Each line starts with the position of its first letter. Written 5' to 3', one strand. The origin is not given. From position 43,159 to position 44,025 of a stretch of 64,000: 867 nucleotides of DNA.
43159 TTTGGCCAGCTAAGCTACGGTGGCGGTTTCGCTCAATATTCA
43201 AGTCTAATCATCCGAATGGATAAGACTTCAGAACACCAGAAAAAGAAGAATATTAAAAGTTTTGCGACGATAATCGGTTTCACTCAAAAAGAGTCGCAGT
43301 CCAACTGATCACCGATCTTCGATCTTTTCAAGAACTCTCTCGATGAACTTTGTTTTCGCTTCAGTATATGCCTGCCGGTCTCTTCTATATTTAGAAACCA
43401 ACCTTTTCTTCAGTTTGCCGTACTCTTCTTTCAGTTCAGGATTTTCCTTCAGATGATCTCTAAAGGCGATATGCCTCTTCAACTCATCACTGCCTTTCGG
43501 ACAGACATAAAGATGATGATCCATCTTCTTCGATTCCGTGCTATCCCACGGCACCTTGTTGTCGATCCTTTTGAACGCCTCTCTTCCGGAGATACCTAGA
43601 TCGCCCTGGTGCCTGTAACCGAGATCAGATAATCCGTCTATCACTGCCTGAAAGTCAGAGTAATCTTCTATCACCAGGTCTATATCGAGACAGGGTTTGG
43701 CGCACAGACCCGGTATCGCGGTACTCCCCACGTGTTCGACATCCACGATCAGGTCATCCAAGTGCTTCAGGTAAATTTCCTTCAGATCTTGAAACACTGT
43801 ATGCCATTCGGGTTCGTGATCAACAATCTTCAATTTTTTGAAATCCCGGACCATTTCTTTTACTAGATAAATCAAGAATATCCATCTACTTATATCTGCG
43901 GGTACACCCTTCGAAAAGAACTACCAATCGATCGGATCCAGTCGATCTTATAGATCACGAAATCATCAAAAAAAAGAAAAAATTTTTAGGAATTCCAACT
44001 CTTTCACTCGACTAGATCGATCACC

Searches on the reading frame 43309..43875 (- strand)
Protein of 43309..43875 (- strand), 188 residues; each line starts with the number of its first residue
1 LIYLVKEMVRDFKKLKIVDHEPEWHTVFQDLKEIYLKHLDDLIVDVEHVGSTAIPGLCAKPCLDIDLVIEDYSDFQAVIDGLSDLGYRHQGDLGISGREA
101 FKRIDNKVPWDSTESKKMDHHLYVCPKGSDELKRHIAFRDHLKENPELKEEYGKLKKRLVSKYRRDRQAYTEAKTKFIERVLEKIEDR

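Call 16: search_protein_families(library=pfam, proteins=[window:43309-43875:-], max_evalue=0.001)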
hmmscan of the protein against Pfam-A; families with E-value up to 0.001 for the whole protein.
window:43309-43875:- (188 aa): 1 family
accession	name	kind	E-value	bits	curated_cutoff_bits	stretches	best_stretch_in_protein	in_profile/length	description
PF04229.20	GrpB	-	8.9e-48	162.9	25.5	1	15-184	2-159/159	GrpB protein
